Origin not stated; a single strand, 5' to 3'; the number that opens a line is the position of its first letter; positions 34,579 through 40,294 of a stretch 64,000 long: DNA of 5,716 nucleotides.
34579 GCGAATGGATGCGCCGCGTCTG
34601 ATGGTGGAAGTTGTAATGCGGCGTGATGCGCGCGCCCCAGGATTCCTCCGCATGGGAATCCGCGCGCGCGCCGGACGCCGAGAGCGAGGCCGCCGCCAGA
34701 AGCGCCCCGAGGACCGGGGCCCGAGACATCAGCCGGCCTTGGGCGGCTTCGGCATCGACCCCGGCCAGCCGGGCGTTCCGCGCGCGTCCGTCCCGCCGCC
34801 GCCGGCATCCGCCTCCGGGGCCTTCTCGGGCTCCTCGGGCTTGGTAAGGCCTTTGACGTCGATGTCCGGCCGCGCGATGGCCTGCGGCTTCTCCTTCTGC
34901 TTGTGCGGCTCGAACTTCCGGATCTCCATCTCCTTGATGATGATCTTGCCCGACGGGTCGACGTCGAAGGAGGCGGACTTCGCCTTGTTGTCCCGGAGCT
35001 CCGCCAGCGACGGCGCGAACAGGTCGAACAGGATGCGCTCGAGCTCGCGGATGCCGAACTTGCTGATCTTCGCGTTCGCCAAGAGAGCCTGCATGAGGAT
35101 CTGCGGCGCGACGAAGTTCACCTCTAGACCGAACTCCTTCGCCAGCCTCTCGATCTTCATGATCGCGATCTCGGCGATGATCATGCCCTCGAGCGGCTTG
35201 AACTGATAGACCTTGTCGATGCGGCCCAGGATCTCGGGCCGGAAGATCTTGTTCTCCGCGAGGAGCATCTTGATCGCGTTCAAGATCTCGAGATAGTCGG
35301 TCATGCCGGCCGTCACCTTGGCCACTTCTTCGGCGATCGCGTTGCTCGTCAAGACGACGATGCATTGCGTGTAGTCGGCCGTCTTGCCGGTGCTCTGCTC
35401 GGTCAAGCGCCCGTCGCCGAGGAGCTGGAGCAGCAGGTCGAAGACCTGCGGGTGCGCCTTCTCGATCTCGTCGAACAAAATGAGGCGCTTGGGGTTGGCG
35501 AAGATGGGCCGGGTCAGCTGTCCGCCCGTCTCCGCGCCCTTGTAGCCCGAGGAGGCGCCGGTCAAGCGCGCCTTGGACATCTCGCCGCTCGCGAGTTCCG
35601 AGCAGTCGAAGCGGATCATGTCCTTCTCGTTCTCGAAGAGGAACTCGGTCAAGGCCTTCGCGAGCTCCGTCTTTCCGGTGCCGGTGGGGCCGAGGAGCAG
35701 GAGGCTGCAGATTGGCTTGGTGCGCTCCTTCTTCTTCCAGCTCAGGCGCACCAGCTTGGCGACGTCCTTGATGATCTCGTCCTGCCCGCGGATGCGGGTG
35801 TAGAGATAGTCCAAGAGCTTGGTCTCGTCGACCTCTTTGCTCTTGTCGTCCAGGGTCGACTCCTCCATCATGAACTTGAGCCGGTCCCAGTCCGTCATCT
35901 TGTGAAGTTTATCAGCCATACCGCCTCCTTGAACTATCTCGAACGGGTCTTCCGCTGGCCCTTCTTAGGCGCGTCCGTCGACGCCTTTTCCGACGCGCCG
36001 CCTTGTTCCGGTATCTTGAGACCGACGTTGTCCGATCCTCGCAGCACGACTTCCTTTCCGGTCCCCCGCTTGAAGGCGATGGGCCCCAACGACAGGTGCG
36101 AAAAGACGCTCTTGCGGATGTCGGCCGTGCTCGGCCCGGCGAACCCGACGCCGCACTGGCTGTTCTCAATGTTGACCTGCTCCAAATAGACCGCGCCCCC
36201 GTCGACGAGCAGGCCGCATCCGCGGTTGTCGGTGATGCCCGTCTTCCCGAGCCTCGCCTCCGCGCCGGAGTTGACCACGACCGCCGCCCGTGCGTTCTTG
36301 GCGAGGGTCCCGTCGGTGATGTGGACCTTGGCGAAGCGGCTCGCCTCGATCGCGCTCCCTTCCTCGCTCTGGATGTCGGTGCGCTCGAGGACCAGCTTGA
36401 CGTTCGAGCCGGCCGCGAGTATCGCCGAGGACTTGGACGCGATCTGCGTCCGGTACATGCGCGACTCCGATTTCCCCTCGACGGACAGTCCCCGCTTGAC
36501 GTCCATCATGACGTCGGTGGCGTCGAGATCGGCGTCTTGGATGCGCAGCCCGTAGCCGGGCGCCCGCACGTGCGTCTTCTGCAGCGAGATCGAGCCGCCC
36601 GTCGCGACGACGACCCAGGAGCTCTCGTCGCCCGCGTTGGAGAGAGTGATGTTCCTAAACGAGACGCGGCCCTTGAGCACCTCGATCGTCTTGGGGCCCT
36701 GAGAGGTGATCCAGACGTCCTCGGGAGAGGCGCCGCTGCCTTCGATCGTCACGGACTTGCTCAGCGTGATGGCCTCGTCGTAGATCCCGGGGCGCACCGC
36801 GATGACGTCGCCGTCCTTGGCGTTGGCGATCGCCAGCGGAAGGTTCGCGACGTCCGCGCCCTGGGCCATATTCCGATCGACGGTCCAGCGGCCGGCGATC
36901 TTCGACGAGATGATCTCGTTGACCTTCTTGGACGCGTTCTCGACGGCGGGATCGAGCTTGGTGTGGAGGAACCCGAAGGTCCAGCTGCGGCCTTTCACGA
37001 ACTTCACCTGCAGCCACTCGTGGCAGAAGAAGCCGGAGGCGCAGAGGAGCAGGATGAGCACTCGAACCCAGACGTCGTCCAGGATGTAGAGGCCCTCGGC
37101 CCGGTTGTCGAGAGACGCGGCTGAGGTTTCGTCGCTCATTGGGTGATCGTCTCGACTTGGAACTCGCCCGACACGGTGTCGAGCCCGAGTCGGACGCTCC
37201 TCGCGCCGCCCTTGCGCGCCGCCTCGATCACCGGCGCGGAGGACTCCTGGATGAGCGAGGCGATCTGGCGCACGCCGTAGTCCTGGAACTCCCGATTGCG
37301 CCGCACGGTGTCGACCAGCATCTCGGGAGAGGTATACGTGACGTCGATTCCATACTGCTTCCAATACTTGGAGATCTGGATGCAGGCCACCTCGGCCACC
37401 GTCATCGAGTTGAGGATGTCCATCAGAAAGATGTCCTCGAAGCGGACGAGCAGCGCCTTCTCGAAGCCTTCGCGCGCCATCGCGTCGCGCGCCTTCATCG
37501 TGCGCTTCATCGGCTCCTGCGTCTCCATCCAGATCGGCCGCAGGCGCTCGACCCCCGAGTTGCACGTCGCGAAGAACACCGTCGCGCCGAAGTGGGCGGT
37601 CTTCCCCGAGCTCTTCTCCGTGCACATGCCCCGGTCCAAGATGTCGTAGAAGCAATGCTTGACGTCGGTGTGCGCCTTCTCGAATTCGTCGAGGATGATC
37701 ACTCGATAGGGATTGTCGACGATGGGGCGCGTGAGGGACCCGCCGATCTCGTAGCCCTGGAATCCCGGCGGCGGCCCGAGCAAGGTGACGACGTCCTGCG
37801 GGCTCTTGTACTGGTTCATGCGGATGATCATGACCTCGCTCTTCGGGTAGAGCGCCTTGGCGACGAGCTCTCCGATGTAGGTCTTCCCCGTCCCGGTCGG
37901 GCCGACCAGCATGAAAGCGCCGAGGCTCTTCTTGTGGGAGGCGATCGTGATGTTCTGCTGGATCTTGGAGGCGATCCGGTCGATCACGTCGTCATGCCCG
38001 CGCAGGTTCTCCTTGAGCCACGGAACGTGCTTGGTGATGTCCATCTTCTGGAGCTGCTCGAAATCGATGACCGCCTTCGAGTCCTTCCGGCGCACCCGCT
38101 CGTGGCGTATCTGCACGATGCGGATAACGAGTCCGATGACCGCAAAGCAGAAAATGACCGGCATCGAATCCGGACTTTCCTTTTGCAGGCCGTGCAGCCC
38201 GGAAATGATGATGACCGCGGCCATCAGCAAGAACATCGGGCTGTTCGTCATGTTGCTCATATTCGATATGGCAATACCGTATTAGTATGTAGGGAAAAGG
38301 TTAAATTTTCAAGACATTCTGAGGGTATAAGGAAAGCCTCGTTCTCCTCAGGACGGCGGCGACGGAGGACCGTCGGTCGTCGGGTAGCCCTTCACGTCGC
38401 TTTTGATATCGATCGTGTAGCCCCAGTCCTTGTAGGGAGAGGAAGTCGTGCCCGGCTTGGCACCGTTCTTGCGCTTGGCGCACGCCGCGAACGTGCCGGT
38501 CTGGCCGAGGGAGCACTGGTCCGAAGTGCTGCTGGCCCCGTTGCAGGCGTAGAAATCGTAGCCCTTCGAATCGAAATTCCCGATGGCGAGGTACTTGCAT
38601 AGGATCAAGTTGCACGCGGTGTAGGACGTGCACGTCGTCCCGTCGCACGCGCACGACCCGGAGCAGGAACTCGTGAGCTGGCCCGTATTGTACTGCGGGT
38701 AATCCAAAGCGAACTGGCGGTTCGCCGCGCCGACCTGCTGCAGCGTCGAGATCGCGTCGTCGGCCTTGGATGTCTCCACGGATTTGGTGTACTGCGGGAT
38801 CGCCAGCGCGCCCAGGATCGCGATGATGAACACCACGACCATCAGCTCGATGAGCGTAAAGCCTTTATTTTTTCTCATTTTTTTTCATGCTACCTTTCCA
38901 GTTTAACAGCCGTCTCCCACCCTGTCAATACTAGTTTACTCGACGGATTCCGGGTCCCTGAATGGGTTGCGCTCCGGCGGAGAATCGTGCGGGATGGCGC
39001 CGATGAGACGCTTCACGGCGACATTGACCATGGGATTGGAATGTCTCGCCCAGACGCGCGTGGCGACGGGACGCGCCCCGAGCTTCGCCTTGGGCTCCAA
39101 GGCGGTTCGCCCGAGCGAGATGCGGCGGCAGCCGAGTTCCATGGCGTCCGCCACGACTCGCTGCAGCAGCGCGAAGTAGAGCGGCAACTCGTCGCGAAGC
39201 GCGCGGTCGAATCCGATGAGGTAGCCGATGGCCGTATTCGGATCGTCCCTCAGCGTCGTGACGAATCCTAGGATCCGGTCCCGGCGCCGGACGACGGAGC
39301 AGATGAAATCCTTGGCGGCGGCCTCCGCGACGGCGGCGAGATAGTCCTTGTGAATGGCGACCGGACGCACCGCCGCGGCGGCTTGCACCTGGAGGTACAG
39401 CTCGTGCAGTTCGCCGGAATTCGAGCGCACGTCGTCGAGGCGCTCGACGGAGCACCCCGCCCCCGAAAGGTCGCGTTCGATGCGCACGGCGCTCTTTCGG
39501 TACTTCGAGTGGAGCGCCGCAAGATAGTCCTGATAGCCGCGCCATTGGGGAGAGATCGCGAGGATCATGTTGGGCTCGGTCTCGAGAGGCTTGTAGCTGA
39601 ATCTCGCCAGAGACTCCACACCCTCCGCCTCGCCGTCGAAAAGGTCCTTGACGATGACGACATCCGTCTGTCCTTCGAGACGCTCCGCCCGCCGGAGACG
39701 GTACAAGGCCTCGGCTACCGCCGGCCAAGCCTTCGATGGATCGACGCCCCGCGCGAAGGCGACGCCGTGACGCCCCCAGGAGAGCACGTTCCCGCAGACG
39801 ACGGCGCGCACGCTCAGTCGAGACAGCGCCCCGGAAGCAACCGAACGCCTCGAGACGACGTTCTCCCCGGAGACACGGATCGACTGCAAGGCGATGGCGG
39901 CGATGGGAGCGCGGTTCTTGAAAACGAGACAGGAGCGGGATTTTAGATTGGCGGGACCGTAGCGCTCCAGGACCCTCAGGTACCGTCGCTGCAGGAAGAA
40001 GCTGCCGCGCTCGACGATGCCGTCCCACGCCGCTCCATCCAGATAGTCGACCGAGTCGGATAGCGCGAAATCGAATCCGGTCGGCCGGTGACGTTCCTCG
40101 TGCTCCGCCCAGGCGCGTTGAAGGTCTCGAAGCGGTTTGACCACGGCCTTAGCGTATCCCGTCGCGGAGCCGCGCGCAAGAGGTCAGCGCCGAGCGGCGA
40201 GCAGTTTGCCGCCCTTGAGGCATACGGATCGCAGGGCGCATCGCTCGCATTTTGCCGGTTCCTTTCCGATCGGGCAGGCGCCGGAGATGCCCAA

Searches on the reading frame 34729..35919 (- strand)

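Call 57: search_protein_families(library=pfam, proteins=[window:34729-35919:-], max_evalue=0.001)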
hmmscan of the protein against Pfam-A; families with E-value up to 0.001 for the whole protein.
window:34729-35919:- (396 aa): 7 families
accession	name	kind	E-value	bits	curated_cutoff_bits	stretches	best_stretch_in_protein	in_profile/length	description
PF07724.20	AAA_2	-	4.7e-40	137.8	27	1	68-236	1-165/166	AAA domain (Cdc48 subfamily)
PF07728.20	AAA_5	-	5e-11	43.2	22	1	73-198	2-127/139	AAA domain (dynein-related subfamily)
PF00158.32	Sigma54_activat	-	2.9e-10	40.5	20.2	1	66-201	18-151/168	Sigma-54 interaction domain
PF00004.35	AAA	-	5.8e-07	30.5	21.2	1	73-194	1-110/131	ATPase family associated with various cellular activities (AAA)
PF13401.12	AAA_22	-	6.2e-05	23.7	27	1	73-168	8-109/130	AAA domain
PF07726.17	AAA_3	-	0.00035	20.9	27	1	73-198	2-116/131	ATPase family associated with various cellular activities (AAA)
PF01078.27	Mg_chelatase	-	0.00085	19.2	20.3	0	72-101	24-54/207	Magnesium chelatase, subunit ChlI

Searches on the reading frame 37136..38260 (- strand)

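Call 57: search_protein_families(library=pfam, proteins=[window:37136-38260:-], max_evalue=0.001)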
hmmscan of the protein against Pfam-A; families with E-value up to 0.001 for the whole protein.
window:37136-38260:- (374 aa): 5 families
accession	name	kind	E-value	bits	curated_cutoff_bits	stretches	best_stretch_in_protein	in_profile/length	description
PF07724.20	AAA_2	-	1.1e-26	94.3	27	1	112-276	2-165/166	AAA domain (Cdc48 subfamily)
PF07728.20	AAA_5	-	1.9e-09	38.1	22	1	116-236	2-124/139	AAA domain (dynein-related subfamily)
PF00004.35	AAA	-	7.1e-05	23.7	21.2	1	117-200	2-73/131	ATPase family associated with various cellular activities (AAA)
PF13401.12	AAA_22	-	0.00014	22.6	27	1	114-199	6-99/130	AAA domain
PF12775.13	AAA_7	-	0.00096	19.2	25.8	0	103-159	23-80/181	P-loop containing dynein motor region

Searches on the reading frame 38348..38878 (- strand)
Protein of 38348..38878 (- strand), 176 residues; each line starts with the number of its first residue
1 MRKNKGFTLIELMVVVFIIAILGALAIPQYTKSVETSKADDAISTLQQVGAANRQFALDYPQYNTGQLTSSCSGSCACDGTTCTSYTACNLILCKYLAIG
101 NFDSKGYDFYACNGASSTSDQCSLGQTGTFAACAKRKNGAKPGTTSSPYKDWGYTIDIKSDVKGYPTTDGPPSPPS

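Call 57: search_protein_families(library=pfam, proteins=[window:38348-38878:-], max_evalue=0.001)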
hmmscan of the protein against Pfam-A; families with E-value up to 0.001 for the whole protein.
window:38348-38878:- (176 aa): 1 family
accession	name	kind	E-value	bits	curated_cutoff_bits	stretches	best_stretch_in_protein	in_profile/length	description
PF07963.17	N_methyl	-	5e-10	39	21.2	1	1-26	1-26/27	Prokaryotic N-terminal methylation motif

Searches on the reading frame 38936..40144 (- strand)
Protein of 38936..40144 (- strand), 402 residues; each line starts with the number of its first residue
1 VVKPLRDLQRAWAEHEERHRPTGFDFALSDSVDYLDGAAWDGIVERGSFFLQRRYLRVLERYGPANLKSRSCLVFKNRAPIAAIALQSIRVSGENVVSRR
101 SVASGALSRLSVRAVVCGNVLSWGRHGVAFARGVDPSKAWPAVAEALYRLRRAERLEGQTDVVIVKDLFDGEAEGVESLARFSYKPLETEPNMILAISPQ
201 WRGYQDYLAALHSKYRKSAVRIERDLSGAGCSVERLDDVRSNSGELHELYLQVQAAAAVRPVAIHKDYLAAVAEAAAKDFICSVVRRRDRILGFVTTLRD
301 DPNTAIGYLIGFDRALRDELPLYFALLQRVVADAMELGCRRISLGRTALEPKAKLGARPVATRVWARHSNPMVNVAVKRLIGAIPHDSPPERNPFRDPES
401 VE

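Call 57: search_protein_families(library=pfam, proteins=[window:38936-40144:-], max_evalue=0.001)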
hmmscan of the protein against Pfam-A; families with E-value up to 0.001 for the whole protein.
window:38936-40144:- (402 aa): 2 families
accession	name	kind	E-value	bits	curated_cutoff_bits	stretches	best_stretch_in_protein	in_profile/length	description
PF13480.13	Acetyltransf_6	-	2.6e-09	37.8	22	1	213-348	1-138/143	Acetyltransferase (GNAT) domain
PF09924.15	LPG_synthase_C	-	0.00013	21.6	27.5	1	269-366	169-265/298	Phosphatidylglycerol lysyltransferase, C-terminal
